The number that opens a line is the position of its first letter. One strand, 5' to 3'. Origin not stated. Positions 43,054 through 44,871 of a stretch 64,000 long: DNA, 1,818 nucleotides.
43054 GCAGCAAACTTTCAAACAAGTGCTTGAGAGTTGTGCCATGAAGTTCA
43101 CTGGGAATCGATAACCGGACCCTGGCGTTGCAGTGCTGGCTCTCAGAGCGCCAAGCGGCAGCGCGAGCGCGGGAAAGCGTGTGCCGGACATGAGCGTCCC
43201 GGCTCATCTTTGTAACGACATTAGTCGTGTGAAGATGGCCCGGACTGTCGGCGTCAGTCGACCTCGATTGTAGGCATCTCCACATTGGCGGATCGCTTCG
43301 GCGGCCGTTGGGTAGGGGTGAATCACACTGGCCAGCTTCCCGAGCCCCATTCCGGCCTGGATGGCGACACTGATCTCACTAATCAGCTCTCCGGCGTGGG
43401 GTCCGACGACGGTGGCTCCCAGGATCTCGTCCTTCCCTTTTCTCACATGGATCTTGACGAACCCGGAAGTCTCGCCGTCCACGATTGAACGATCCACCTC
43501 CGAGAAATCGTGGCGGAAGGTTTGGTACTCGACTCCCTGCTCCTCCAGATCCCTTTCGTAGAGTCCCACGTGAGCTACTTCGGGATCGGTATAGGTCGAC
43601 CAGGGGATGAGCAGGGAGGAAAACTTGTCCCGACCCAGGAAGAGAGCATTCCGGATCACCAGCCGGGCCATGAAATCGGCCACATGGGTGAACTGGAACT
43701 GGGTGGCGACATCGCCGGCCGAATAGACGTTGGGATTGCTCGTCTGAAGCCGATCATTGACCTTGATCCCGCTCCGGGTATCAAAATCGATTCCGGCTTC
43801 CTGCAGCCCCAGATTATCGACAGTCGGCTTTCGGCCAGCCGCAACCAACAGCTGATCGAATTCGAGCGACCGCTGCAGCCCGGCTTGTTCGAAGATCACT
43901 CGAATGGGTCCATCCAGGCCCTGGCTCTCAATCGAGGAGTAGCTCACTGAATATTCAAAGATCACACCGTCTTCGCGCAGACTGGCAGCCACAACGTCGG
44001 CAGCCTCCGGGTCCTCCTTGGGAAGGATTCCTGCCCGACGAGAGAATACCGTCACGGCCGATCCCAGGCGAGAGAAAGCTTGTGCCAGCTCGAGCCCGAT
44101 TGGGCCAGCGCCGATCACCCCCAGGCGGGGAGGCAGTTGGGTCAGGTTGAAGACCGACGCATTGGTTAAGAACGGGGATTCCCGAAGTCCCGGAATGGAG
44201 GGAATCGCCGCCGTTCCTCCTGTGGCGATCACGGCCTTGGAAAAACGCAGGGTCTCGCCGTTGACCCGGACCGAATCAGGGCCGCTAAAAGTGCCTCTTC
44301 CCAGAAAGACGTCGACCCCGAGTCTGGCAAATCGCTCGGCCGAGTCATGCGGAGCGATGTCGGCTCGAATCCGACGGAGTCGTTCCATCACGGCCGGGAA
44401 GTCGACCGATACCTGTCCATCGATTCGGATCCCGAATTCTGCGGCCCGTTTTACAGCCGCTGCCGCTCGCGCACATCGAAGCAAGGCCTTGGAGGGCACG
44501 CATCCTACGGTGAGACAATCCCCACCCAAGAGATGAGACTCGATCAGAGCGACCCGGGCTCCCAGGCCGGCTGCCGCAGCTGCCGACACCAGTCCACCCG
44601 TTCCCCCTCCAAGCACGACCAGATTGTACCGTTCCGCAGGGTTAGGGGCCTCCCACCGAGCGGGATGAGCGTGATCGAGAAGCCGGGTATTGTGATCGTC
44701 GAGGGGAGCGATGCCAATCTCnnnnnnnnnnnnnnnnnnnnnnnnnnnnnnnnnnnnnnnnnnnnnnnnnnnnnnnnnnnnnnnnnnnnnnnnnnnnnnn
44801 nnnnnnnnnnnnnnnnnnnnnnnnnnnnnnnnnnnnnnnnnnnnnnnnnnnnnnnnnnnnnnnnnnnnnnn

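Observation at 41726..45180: DEP-domain::flavoprotein disulfide reductase fusion next to a split ComDE-like TPP decarboxylase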

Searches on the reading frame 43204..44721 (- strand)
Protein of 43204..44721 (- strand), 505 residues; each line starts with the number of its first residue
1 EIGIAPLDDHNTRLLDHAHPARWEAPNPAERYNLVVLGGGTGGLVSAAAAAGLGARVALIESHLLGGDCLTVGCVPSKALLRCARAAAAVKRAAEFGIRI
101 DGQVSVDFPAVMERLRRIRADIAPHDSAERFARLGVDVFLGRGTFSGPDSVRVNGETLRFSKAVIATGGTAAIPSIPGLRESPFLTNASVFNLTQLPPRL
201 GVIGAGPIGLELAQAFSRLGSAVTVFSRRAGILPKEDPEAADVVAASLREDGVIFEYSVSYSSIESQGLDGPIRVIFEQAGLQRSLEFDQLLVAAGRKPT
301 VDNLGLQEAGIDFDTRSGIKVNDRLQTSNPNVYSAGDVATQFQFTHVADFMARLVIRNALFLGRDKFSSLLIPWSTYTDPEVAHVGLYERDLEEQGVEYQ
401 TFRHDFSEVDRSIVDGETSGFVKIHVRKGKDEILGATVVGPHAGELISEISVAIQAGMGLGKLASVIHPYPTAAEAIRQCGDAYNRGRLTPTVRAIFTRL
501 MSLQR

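Call 56: search_dna_similar(query=window:43204-44721:-, collection=plasmids, mode=protein, max_rows=25, max_evalue=1e-30)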
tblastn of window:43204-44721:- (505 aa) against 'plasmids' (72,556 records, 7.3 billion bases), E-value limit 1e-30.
The search stops at 5000 records and this limit was reached: more records match than are counted here, and every count below describes the 5000 best-scoring records only.
Records with a match: at least 5000; places in all: 5622; records where one place covers at least 80% of the query: 4986.
Best place of each record, by identity: <60% 5000.
By first word of the organism name: Klebsiella 1558; Escherichia 716; Salmonella 449; Enterobacter 367; Citrobacter 216; Rhizobium 144; Pseudomonas 134; Ralstonia 129; Acinetobacter 101; Sinorhizobium 81; and 175 more.
By predicted mobility (MOB-suite, as given by PLSDB): conjugative 2890; non-mobilizable 1109; mobilizable 1001.
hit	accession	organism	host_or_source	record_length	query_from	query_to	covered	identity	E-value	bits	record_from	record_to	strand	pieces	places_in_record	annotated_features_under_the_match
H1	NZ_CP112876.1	Pseudanabaena galeata CCNP1313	-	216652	4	502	99%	49.5%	3e-134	436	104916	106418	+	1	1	mercuric reductase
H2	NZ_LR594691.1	Variovorax sp. WDL1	linuron-contaminated soil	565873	10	502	98%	48.7%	3e-126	412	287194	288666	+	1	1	mercuric reductase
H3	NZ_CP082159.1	Rhodococcus opacus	bacterial isolate,soil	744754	4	479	94%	43.7%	7e-94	319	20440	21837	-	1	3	FAD-dependent oxidoreductase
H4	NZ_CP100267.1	Burkholderia glumae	cell culture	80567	21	478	91%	43.4%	1e-90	310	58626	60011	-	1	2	bifunctional TVP38/TMEM64 family protein/FAD-dependent oxidoreductase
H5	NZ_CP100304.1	Burkholderia glumae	cell culture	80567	21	478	91%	43.4%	1e-90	310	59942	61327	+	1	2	bifunctional TVP38/TMEM64 family protein/FAD-dependent oxidoreductase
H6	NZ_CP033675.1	Burkholderia glumae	bacterial cell,diseased rice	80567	21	478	91%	43.4%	1e-90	310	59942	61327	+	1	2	bifunctional TVP38/TMEM64 family protein/FAD-dependent oxidoreductase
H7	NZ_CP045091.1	Burkholderia glumae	rice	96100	21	478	91%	43.4%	1e-90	310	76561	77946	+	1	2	bifunctional TVP38/TMEM64 family protein/FAD-dependent oxidoreductase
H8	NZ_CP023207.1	Burkholderia glumae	Oryza sativa,Cell culture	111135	21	478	91%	43.4%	1e-90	310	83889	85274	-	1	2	bifunctional TVP38/TMEM64 family protein/FAD-dependent oxidoreductase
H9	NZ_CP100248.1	Burkholderia glumae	cell culture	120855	21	478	91%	43.4%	1e-90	310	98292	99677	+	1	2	bifunctional TVP38/TMEM64 family protein/FAD-dependent oxidoreductase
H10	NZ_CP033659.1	Burkholderia glumae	bacterial cell,diseased rice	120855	21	478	91%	43.4%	1e-90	310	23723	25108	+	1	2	bifunctional TVP38/TMEM64 family protein/FAD-dependent oxidoreductase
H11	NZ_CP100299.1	Burkholderia glumae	cell culture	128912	21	478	91%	43.4%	1e-90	310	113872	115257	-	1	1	bifunctional TVP38/TMEM64 family protein/FAD-dependent oxidoreductase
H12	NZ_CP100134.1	Burkholderia glumae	cell culture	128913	21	478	91%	43.4%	1e-90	310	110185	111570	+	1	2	bifunctional TVP38/TMEM64 family protein/FAD-dependent oxidoreductase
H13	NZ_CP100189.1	Burkholderia glumae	cell culture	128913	21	478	91%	43.4%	1e-90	310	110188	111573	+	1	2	bifunctional TVP38/TMEM64 family protein/FAD-dependent oxidoreductase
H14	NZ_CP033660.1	Burkholderia glumae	bacterial cell,diseased rice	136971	21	478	91%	43.4%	1e-90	310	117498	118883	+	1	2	bifunctional TVP38/TMEM64 family protein/FAD-dependent oxidoreductase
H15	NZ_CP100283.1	Burkholderia glumae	cell culture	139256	21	478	91%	43.4%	1e-90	310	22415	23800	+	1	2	bifunctional TVP38/TMEM64 family protein/FAD-dependent oxidoreductase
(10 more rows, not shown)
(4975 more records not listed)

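Call 57: get_annotated_region(hit=H1, flank=5000)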
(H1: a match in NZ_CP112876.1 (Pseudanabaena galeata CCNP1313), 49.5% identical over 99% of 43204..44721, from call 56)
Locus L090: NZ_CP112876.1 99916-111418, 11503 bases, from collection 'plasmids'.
description: Pseudanabaena galeata CCNP1313 plasmid pPg_02, complete sequence
organism: Pseudanabaena galeata CCNP1313 (NCBI taxid 2602720)
taxonomy: Bacteria; Cyanobacteriota; Cyanophyceae; Pseudanabaenales; Pseudanabaenaceae; Pseudanabaena; Pseudanabaena galeata; Pseudanabaena galeata CCNP1313
host: -; source: -; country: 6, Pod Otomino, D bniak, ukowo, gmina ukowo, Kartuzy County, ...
typing (MOB-suite, as given by PLSDB): non-mobilizable
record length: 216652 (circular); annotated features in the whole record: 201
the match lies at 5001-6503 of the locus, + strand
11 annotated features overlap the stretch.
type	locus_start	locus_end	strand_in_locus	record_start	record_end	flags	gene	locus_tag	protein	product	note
CDS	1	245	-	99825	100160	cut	-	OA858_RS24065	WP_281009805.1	metalloregulator ArsR/SmtB family transcription factor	GO:0006355 - regulation of DNA-templated transcription [Evidence IEA]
CDS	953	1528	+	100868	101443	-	-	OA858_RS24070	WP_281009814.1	cupin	-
CDS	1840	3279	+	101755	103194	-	-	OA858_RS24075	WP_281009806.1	HAMP domain-containing sensor histidine kinase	GO:0007165 - signal transduction [Evidence IEA]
CDS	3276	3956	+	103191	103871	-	-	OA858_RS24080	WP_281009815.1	response regulator transcription factor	GO:0000160 - phosphorelay signal transduction system [Evidence IEA]; GO:0006355 - regulation of DNA-templated ...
CDS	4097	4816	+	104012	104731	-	-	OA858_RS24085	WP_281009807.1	TVP38/TMEM64 family protein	-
CDS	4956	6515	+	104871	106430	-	-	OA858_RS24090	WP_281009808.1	mercuric reductase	-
CDS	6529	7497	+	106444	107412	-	arsM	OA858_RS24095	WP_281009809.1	arsenosugar biosynthesis arsenite methyltransferase ArsM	-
CDS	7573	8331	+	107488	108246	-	-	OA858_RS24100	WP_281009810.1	TVP38/TMEM64 family protein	-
CDS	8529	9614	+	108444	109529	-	arsS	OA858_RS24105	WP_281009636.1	arsenosugar biosynthesis radical SAM (seleno)protein ArsS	-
CDS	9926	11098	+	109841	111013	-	purT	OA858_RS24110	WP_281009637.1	formate-dependent phosphoribosylglycinamide formyltransferase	GO:0009152 - purine ribonucleotide biosynthetic process [Evidence IEA]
CDS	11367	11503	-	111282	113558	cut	-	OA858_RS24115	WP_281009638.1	amylo-alpha-1,6-glucosidase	-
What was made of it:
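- Pseudanabaena has the order TVP38, MerA-like (50% identity), arsM, TVP38, arsS (call 57).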

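Call 58: get_annotated_region(hit=H2, flank=5000)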
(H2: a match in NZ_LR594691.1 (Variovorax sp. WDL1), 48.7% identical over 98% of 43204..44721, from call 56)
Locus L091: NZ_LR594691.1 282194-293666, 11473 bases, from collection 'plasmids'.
description: Variovorax sp. WDL1 plasmid 3
organism: Variovorax sp. WDL1 (NCBI taxid 207745)
taxonomy: Bacteria; Pseudomonadota; Betaproteobacteria; Burkholderiales; Comamonadaceae; Variovorax; Variovorax sp. WDL1
host: -; source: linuron-contaminated soil; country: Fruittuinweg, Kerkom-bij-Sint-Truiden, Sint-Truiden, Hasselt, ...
typing (MOB-suite, as given by PLSDB): mobilizable; relaxase MOBP,MOBP
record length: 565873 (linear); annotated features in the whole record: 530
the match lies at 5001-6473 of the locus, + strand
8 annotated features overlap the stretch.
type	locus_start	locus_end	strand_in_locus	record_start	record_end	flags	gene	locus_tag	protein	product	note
CDS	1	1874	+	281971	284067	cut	tkt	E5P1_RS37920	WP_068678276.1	transketolase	GO:0006098 - pentose-phosphate shunt [Evidence IEA]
CDS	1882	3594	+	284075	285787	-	pgm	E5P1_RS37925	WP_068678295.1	phosphoglucomutase (alpha-D-glucose-1,6-bisphosphate-dependent)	GO:0005975 - carbohydrate metabolic process [Evidence IEA]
CDS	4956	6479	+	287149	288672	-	-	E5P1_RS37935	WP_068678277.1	mercuric reductase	-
CDS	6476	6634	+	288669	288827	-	-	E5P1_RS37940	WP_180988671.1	hypothetical protein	-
CDS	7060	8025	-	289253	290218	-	-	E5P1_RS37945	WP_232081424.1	acetate/propionate family kinase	GO:0006083 - acetate metabolic process [Evidence IEA]; GO:0006113 - fermentation [Evidence IEA]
CDS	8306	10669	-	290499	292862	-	-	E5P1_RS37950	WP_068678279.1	phosphoketolase family protein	-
CDS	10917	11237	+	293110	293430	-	-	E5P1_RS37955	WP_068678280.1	universal stress protein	-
CDS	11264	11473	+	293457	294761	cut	-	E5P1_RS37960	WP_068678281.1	glucoamylase family protein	-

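Call 59: get_annotated_region(hit=H4, flank=4000)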
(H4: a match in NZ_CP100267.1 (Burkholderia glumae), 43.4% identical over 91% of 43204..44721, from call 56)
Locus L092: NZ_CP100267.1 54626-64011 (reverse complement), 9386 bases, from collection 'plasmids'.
description: Burkholderia glumae strain BGR79S plasmid p79s4p, complete sequence
organism: Burkholderia glumae (NCBI taxid 337)
taxonomy: Bacteria; Pseudomonadota; Betaproteobacteria; Burkholderiales; Burkholderiaceae; Burkholderia; Burkholderia glumae
host: -; source: cell culture; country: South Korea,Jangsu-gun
typing (MOB-suite, as given by PLSDB): non-mobilizable
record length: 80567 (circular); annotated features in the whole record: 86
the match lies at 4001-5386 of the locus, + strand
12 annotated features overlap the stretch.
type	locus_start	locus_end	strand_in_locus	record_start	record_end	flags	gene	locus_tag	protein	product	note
CDS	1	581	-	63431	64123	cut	-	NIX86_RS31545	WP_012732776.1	haloacid dehalogenase type II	GO:0006805 - xenobiotic metabolic process [Evidence IEA]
CDS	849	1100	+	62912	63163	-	-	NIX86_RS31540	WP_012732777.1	DUF2282 domain-containing protein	-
CDS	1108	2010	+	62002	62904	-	-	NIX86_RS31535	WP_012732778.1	DUF692 domain-containing protein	-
CDS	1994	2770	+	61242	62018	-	-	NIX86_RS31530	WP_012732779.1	DNA-binding domain-containing protein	-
CDS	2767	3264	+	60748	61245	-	-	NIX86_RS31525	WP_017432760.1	DoxX family protein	-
CDS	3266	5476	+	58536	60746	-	-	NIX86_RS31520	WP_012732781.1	bifunctional TVP38/TMEM64 family protein/FAD-dependent oxidoreductase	-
CDS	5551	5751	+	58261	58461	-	-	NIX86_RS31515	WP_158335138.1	zf-HC2 domain-containing protein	-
CDS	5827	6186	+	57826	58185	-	-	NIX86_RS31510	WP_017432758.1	hypothetical protein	-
CDS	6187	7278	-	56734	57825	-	-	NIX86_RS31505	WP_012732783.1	FAD-dependent oxidoreductase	-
CDS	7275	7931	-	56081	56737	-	-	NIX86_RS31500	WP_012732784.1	TIGR04282 family arsenosugar biosynthesis glycosyltransferase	GO:0009058 - biosynthetic process [Evidence IEA]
CDS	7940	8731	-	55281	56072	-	-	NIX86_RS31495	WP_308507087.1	TIGR04283 family arsenosugar biosynthesis glycosyltransferase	GO:0009058 - biosynthetic process [Evidence IEA]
CDS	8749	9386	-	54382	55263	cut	-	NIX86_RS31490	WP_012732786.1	S-methyl-5'-thioadenosine phosphorylase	-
